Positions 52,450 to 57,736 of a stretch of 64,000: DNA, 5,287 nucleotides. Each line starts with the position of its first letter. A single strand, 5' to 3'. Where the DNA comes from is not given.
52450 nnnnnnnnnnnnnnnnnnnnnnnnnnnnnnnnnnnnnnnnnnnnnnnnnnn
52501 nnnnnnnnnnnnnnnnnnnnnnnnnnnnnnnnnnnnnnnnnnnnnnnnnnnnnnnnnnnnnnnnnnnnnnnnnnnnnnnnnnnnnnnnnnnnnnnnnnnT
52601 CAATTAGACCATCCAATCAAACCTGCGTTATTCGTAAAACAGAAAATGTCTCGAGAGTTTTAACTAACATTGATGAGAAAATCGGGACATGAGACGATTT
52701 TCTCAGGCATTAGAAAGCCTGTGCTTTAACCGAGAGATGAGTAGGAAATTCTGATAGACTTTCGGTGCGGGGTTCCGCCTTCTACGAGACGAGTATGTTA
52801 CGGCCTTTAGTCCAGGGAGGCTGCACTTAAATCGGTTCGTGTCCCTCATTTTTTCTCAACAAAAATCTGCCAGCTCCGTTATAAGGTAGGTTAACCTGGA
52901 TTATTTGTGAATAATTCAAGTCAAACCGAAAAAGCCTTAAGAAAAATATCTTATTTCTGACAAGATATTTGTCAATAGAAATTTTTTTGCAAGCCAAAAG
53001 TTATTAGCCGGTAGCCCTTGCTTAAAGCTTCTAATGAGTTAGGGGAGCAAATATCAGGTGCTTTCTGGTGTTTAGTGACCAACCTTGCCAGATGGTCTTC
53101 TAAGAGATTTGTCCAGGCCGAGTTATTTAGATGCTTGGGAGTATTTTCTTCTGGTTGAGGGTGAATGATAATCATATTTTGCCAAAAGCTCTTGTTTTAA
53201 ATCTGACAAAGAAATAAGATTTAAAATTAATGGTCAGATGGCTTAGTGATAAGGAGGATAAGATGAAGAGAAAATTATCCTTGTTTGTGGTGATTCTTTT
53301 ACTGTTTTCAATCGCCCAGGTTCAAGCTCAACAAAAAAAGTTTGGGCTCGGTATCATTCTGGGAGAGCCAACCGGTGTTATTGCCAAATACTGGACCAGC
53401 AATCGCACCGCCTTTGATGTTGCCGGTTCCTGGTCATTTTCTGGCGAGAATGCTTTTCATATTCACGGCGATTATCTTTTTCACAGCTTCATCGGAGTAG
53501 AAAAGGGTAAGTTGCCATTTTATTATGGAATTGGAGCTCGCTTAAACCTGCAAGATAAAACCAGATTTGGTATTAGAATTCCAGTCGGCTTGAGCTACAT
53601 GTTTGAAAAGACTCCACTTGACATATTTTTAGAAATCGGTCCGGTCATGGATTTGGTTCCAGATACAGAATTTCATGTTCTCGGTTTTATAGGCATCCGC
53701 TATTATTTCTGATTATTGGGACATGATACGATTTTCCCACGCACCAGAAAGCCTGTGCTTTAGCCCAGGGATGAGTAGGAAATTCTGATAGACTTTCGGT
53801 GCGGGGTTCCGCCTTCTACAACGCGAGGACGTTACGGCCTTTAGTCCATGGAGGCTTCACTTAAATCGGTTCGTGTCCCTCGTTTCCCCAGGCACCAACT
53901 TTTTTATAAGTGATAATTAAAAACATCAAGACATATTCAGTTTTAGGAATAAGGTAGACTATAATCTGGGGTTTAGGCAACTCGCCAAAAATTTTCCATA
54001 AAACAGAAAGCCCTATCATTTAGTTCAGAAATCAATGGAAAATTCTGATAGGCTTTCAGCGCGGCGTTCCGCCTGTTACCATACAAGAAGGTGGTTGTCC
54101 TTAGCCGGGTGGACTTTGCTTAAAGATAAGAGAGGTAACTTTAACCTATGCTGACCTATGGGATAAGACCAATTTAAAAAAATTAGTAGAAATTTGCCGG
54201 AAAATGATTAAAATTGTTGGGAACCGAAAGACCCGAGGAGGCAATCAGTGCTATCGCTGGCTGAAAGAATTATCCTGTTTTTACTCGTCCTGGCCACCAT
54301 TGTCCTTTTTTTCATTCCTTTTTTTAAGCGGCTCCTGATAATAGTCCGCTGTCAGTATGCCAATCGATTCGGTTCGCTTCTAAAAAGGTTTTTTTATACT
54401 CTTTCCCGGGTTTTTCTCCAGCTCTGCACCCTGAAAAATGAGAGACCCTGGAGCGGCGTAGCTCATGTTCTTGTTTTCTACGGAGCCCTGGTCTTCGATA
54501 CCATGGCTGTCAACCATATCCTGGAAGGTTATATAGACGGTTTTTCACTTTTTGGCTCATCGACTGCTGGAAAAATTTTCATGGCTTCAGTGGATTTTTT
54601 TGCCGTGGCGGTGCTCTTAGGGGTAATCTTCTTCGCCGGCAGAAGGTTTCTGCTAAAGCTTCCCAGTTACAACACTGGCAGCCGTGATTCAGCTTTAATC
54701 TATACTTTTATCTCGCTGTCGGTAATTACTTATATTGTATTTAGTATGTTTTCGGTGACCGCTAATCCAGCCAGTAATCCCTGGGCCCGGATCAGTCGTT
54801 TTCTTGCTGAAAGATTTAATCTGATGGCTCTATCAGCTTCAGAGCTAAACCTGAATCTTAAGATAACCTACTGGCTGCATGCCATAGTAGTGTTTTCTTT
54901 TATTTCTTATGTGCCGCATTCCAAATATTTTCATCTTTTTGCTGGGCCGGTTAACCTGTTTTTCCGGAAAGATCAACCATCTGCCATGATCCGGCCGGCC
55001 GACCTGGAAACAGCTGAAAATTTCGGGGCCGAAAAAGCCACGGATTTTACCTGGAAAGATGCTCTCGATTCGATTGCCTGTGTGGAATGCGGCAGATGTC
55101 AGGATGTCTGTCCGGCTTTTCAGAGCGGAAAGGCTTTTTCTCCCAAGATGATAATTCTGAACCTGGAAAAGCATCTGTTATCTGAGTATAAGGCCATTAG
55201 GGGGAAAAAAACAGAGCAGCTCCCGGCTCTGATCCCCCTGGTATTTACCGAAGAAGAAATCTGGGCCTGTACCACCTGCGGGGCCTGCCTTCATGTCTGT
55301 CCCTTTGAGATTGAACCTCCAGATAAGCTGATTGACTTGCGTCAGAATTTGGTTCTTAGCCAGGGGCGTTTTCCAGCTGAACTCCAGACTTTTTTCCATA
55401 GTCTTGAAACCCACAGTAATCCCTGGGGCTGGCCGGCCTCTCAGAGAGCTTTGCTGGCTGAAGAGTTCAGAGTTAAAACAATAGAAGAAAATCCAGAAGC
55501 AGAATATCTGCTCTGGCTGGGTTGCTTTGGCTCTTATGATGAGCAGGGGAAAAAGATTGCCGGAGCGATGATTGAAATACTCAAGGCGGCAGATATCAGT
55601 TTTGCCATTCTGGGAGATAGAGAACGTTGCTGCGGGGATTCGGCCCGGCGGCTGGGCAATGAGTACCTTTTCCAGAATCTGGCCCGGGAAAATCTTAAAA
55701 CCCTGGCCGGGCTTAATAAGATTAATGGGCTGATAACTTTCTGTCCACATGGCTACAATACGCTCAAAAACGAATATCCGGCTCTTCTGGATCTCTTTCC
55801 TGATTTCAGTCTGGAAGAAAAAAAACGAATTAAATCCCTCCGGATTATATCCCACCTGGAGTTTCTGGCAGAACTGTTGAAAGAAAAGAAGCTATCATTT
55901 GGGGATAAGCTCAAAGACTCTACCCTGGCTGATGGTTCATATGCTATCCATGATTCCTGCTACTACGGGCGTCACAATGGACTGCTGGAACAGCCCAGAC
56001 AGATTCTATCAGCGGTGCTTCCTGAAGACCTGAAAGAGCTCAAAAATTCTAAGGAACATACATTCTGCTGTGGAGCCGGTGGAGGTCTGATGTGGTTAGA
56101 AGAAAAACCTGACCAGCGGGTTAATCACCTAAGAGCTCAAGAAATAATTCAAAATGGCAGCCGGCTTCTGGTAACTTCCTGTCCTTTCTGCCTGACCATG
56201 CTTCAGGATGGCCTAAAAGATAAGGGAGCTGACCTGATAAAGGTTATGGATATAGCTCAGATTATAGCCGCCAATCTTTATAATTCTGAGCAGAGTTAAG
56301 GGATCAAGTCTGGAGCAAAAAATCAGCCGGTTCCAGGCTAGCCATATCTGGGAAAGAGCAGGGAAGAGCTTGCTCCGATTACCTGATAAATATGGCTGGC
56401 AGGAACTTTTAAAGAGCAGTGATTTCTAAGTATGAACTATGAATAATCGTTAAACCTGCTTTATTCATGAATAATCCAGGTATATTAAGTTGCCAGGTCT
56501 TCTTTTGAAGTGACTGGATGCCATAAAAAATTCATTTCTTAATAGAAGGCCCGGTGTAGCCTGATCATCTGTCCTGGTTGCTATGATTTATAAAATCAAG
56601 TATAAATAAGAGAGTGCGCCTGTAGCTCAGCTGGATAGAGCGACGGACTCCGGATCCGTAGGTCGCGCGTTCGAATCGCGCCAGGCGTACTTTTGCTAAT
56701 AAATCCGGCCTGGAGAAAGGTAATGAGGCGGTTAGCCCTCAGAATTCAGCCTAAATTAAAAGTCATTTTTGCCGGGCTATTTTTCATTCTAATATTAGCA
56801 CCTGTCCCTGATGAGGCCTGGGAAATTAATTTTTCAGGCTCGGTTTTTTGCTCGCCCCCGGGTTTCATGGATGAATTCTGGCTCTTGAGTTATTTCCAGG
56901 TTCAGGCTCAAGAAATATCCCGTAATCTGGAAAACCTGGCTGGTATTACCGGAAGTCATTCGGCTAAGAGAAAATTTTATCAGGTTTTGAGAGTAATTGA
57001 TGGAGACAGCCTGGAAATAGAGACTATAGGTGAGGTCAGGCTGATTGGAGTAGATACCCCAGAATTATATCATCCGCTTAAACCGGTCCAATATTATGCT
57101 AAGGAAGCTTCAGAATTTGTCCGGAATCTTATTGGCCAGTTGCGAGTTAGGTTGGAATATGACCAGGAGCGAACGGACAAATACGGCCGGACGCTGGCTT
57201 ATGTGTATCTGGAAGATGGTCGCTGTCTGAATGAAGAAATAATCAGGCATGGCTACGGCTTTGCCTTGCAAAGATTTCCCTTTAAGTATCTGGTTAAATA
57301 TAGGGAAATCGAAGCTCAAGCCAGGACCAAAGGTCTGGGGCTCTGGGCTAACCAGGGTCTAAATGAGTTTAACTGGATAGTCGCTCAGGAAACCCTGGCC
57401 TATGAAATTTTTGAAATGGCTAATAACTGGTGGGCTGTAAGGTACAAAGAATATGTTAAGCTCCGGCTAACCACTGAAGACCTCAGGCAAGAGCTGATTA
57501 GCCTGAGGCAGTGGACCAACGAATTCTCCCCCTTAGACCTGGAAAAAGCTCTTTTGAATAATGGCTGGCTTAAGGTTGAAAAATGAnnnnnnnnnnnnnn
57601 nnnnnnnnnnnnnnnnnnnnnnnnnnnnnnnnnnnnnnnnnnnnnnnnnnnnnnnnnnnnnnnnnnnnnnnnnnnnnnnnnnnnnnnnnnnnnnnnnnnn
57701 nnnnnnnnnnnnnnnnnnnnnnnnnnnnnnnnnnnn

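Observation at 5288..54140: Family-level pattern: at least eight copies in 64 kb, all intergenic, all on one strand, all beside plus-strand genes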

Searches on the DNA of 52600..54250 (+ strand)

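Call 14: search_rna_families(source=window, start=52600, end=54250, threshold=evalue, max_evalue=10, show_alignments=4)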
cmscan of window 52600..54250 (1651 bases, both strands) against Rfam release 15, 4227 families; matches with E-value up to 10: 2.
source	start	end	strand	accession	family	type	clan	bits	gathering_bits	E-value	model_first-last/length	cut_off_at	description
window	52676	52751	+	RF03081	DUF805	Cis-reg;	CL00115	20.4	51.1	0.91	1-68/68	no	DUF805 RNA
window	53783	53901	-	RF02932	Betaproteobacteria-1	Gene; sRNA;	-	14.4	49.4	7.7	1-120/120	no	Betaproteobacteria-1 RNA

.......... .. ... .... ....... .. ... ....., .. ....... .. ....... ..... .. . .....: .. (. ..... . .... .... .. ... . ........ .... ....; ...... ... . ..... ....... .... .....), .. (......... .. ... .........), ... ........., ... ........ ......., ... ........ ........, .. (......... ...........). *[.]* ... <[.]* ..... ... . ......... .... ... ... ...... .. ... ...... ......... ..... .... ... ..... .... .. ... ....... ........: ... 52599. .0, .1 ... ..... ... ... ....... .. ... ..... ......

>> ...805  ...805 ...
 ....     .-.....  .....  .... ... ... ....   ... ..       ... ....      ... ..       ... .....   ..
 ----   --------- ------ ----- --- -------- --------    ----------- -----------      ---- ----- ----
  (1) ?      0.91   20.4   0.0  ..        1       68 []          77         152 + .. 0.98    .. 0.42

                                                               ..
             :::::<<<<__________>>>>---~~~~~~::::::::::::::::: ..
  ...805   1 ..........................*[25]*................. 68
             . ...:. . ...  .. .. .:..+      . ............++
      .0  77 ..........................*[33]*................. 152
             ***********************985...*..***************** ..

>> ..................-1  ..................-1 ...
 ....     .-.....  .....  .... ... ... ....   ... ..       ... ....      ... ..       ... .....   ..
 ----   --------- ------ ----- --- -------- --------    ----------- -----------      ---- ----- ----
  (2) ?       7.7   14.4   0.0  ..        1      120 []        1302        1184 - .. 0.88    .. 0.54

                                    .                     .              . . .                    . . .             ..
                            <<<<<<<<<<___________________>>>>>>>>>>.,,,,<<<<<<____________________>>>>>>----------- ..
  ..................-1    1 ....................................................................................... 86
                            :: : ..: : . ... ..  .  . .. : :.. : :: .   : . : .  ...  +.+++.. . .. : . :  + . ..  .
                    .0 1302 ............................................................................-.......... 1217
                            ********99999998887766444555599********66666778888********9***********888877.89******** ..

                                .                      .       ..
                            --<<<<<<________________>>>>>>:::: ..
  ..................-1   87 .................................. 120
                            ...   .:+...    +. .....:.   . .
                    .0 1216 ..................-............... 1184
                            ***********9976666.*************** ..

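Call 87: search_dna_similar(query=window:52622-52920:+, collection=plasmids, mode=distant, max_evalue=0.01, max_rows=10)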
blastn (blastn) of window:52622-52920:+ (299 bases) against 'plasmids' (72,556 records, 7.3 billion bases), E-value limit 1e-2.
No match.

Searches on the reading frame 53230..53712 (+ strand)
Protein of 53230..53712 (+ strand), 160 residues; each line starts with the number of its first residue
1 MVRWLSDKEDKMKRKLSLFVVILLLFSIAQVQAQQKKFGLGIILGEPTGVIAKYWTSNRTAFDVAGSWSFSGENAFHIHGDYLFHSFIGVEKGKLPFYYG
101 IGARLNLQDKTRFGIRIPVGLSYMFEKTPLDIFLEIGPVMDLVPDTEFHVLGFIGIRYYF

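Call 29: search_protein_families(library=pfam, proteins=[window:53230-53712:+])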
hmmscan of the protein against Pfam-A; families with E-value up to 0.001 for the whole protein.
window:53230-53712:+ (160 aa): 1 family
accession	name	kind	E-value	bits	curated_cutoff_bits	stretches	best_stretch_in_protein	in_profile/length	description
PF13161.12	DUF3996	-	2.9e-06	27.5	22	1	33-141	5-127/154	Protein of unknown function (DUF3996)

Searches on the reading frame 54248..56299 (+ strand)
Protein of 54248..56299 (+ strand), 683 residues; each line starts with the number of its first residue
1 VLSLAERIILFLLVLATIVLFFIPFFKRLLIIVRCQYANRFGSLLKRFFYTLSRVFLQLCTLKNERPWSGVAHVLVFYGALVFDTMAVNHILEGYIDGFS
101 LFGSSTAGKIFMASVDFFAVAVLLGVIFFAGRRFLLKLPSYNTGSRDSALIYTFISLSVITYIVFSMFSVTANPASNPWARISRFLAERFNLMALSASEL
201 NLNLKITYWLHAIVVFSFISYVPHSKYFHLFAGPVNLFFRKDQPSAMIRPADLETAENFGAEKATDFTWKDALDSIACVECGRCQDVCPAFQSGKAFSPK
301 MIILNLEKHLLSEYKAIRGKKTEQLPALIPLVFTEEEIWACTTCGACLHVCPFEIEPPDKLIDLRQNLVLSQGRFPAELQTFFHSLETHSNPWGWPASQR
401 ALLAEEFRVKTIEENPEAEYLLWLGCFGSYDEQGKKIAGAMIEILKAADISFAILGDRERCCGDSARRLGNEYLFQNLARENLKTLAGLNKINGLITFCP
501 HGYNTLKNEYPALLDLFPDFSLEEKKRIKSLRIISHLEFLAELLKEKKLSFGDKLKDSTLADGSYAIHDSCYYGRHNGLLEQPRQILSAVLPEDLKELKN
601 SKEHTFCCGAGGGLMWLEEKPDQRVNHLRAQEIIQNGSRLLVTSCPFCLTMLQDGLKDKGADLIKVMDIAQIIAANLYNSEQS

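Call 29: search_protein_families(library=pfam, proteins=[window:54248-56299:+])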
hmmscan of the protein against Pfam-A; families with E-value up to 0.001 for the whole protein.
window:54248-56299:+ (683 aa): 14 families
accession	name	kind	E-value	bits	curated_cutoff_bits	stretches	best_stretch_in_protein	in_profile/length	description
PF02754.22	CCG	-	7.3e-26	90.5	20.6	2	565-653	1-85/85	Cysteine-rich domain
PF13183.11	Fer4_8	-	6.8e-12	46.2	27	1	277-355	4-68/68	4Fe-4S dicluster domain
PF13237.11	Fer4_10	-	1.2e-08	35.1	25.5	1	273-352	4-53/53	4Fe-4S dicluster domain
PF13484.11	Fer4_16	-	1.1e-07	33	30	1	278-353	2-65/66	4Fe-4S double cluster binding domain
PF12797.12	Fer4_2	-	1.5e-07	31.3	24.5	1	269-290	1-22/22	4Fe-4S binding domain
PF13187.11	Fer4_9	-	2.9e-07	30.9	27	1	277-352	1-48/52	4Fe-4S dicluster domain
PF12838.12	Fer4_7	-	1.5e-06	29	27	1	278-355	2-52/52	4Fe-4S dicluster domain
PF02665.19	Nitrate_red_gam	-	3.5e-06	27.2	22.9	1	113-242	89-211/217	Nitrate reductase gamma subunit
PF13534.11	Fer4_17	-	9.3e-06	26.5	22.2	1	277-355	1-60/61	4Fe-4S dicluster domain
PF17179.9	Fer4_22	-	1e-05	26.8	27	0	256-290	61-93/95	4Fe-4S dicluster domain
PF25160.1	LdpA_Fe-S-bd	-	6e-05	23.2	27.6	0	277-290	27-40/49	LdpA Fe-S cluster-binding domain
PF00037.32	Fer4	-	0.0001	22.4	21.1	0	277-289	7-19/24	4Fe-4S binding domain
PF13746.11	Fer4_18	-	0.00049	20.7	27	0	336-356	56-76/114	4Fe-4S dicluster domain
PF14697.11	Fer4_21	-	0.00085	19.8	35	0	340-353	40-53/59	4Fe-4S dicluster domain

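Call 33: find_homologous_proteins(query=window:54248-56299:+, max_evalue=1e-50)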
Query window:54248-56299:+ (683 aa): 7652 proteins with E <= 1e-50 among 8000 candidates; the best 120 are listed.
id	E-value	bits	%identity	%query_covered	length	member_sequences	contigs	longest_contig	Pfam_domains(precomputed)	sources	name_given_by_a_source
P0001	0.0e+0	1569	100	100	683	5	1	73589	PF17179.10,PF02665.20,PF12797.13,PF13484.12,PF12838.13,PF13534.12,PF02754.22,PF13237.12,PF13183.12,PF13187.12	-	-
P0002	0.0e+0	1383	88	100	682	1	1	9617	PF17179.10,PF12797.13,PF13484.12,PF13534.12,PF02754.22,PF13237.12,PF13183.12,PF13187.12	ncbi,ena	-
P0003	0.0e+0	1097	68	99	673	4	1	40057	PF02665.20,PF12797.13,PF00037.33,PF13484.12,PF12838.13,PF13534.12,PF02754.22,PF13237.12,PF13183.12,PF13187.12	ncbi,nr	ncbi:MAG: heterodisulfide reductase-related iron-sulfur binding cluster [Candidatus Saccharicenans s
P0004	0.0e+0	1089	68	100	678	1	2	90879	PF17179.10,PF02665.20,PF12798.13,PF13484.12,PF12838.13,PF13534.12,PF12797.13,PF02754.22,PF25160.2,PF13237.12,PF13183.12,PF13187.12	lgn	-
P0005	0.0e+0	1085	68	99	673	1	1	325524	PF02665.20,PF12797.13,PF00037.33,PF12798.13,PF13484.12,PF02754.22,PF13237.12,PF13183.12,PF13187.12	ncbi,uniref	ncbi:MAG: heterodisulfide reductase-related iron-sulfur binding cluster [Candidatus Saccharicenans s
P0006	0.0e+0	1082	67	100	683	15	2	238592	PF12797.13,PF13484.12,PF12838.13,PF13534.12,PF02754.22,PF13237.12,PF13183.12,PF13187.12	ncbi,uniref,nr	ncbi:MAG: Fe-S oxidoreductase [Candidatus Saccharicenans subterraneus]|uniref:Fe-S oxidoreductase n=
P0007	0.0e+0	1076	67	99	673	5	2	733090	PF02665.20,PF12797.13,PF00037.33,PF12798.13,PF13484.12,PF02754.22,PF13237.12,PF13183.12,PF13187.12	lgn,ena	-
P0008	0.0e+0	1072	67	99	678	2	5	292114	PF17179.10,PF02665.20,PF12798.13,PF13484.12,PF12838.13,PF13534.12,PF12797.13,PF02754.22,PF25160.2,PF13237.12,PF13183.12,PF13187.12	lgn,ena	-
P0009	0.0e+0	1065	67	99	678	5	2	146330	PF12797.13,PF00037.33,PF12798.13,PF13484.12,PF12838.13,PF13534.12,PF02754.22,PF13237.12,PF13183.12,PF13187.12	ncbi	-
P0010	0.0e+0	1063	66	99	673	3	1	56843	PF12797.13,PF00037.33,PF12798.13,PF13484.12,PF12838.13,PF13534.12,PF02754.22,PF25160.2,PF13237.12,PF13183.12,PF13187.12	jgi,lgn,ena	-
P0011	0.0e+0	1063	66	100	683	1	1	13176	PF12797.13,PF12798.13,PF13484.12,PF12838.13,PF13534.12,PF02754.22,PF13237.12,PF13183.12,PF13187.12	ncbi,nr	ncbi:MAG: heterodisulfide reductase-related iron-sulfur binding cluster [Candidatus Saccharicenans s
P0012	0.0e+0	1062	67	99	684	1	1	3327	PF17179.10,PF02665.20,PF12798.13,PF13484.12,PF12838.13,PF13534.12,PF12797.13,PF00037.33,PF02754.22,PF13237.12,PF13183.12,PF13187.12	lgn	-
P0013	0.0e+0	1062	68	99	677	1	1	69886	PF12797.13,PF12798.13,PF13484.12,PF12838.13,PF13534.12,PF02754.22,PF13237.12,PF13183.12,PF13187.12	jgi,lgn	jgi:Fe-S oxidoreductase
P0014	0.0e+0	1060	66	100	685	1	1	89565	PF12797.13,PF12798.13,PF13484.12,PF12838.13,PF13534.12,PF02754.22,PF13237.12,PF13183.12,PF13187.12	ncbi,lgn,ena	-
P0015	0.0e+0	1057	66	99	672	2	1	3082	PF02665.20,PF12797.13,PF00037.33,PF12798.13,PF13484.12,PF12838.13,PF13534.12,PF02754.22,PF13237.12,PF13183.12,PF13187.12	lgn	-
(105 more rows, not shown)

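Call 34: find_encoding_contigs(protein=P0002, flank=10000, max_places=3)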
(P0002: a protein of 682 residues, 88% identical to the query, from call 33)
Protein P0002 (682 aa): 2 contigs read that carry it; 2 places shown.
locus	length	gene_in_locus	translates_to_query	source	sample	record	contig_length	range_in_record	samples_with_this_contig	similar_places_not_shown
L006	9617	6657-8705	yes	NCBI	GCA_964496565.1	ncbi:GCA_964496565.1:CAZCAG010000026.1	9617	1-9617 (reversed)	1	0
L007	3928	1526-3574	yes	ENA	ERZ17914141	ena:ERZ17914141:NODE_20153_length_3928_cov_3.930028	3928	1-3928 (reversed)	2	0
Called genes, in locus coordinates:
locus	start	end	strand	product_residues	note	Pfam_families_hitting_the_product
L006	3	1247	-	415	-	?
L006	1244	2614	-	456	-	PF01979:Amidohydro_1, PF07969:Amidohydro_3 (weak)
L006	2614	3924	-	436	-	PF01979:Amidohydro_1, PF07969:Amidohydro_3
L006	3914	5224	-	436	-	PF01979:Amidohydro_1, PF07969:Amidohydro_3 (weak)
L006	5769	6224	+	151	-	-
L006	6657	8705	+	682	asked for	PF13534:Fer4_17 (faint), PF17179:Fer4_22 (faint), PF12797:Fer4_2 (faint), PF13183:Fer4_8, PF13187:Fer4_9, PF13237:Fer4_10, PF13484:Fer4_16 (weak), PF02754:CCG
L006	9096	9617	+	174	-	?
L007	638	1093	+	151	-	-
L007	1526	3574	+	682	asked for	PF13534:Fer4_17 (faint), PF17179:Fer4_22 (faint), PF12797:Fer4_2 (faint), PF13183:Fer4_8, PF13187:Fer4_9, PF13237:Fer4_10, PF13484:Fer4_16 (weak), PF02754:CCG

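Call 35: find_encoding_contigs(protein=P0006, flank=10000, max_places=3)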
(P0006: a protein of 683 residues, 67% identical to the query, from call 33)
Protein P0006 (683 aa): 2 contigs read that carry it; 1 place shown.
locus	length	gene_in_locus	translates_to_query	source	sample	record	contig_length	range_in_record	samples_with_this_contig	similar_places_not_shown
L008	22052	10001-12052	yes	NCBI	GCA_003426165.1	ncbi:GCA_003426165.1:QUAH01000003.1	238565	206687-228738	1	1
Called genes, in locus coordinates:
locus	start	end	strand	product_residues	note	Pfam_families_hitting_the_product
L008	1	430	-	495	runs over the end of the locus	PF00474:SSF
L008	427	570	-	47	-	-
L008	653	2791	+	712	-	PF02897:Peptidase_S9_N, PF00326:Peptidase_S9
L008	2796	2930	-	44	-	-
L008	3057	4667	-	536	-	PF01546:Peptidase_M20, PF07687:M20_dimer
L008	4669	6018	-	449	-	PF01979:Amidohydro_1, PF07969:Amidohydro_3 (weak)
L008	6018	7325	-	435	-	PF07969:Amidohydro_3, PF01979:Amidohydro_1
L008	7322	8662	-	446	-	PF07969:Amidohydro_3 (faint), PF01979:Amidohydro_1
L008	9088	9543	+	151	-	-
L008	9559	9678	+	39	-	-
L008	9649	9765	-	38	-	-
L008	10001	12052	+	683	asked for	PF12838:Fer4_7 (faint), PF13534:Fer4_17 (faint), PF12797:Fer4_2 (faint), PF13183:Fer4_8, PF13187:Fer4_9, PF13237:Fer4_10, PF13484:Fer4_16 (weak), PF02754:CCG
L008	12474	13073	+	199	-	PF00565:SNase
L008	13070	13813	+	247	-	PF01336:tRNA_anti-codon (faint)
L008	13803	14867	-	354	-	PF01641:SelR, PF01625:PMSR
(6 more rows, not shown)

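Call 36: find_encoding_contigs(protein=P0004, flank=10000, max_places=3)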
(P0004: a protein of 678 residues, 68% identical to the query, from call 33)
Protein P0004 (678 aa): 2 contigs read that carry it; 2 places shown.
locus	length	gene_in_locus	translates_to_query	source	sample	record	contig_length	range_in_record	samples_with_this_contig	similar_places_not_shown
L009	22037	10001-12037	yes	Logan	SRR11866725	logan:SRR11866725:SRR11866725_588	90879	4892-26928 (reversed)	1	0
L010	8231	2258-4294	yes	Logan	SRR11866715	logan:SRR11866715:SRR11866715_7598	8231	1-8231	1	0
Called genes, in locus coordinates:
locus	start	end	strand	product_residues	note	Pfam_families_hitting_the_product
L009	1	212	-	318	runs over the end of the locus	PF00365:PFK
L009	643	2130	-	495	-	PF00474:SSF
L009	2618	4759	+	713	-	PF02897:Peptidase_S9_N, PF00326:Peptidase_S9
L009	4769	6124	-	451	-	PF01979:Amidohydro_1, PF07969:Amidohydro_3 (weak)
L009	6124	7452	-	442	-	PF07969:Amidohydro_3, PF01979:Amidohydro_1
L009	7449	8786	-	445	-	PF22643:NagA_N (weak), PF01979:Amidohydro_1, PF07969:Amidohydro_3 (weak)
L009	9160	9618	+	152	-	PF13161:DUF3996 (faint)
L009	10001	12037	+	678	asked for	PF02665:Nitrate_red_gam, PF12838:Fer4_7 (faint), PF13183:Fer4_8, PF13187:Fer4_9, PF13237:Fer4_10, PF13484:Fer4_16, PF13534:Fer4_17 (weak), PF02754:CCG, +4 more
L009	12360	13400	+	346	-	PF00565:SNase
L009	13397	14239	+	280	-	PF13742:tRNA_anti_2 (faint), PF14485:DUF4431 (faint)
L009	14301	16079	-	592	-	PF02734:Dak2, PF21645:FakA-like_M, PF02645:DegV, PF13684:FakA-like_C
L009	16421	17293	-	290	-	PF17284:Spermine_synt_N, PF01564:Spermine_synth, PF13649:Methyltransf_25 (weak)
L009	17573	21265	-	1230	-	PF13517:FG-GAP_3, PF05567:T4P_PilY1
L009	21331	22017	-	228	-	-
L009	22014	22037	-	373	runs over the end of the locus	PF16074:PilW (weak)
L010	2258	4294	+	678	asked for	PF02665:Nitrate_red_gam, PF12838:Fer4_7 (faint), PF13183:Fer4_8, PF13187:Fer4_9, PF13237:Fer4_10, PF13484:Fer4_16, PF13534:Fer4_17 (weak), PF02754:CCG, +4 more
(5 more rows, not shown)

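Call 82: find_encoding_contigs(protein=P0001, flank=10000, max_places=10)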
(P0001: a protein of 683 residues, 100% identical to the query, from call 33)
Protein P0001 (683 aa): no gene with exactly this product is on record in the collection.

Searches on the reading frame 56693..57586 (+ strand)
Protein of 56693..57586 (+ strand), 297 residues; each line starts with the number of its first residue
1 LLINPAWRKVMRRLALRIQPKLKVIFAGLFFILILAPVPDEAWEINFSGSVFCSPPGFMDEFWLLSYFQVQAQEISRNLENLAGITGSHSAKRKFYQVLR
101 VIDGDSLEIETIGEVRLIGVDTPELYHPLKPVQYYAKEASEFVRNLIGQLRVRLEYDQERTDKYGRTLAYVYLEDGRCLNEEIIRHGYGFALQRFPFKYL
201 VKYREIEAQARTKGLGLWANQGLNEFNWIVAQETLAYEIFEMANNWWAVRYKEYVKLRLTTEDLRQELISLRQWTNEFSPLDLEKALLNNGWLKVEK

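Call 51: search_protein_families(library=ncbifam, proteins=[window:56693-57586:+], max_evalue=0.01)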
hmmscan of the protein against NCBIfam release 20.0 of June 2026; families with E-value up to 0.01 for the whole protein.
window:56693-57586:+ (297 aa): 2 families
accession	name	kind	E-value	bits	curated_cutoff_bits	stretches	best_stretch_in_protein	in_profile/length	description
NF047694.1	TnucaseNucIStaph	equivalog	2.4e-30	105.3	250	1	93-218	44-174/175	thermonuclease NucI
NF047969.1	CaNuclEcnA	equivalog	2.1e-18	66.7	180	1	97-220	8-150/151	calcium-activated nuclease EcnA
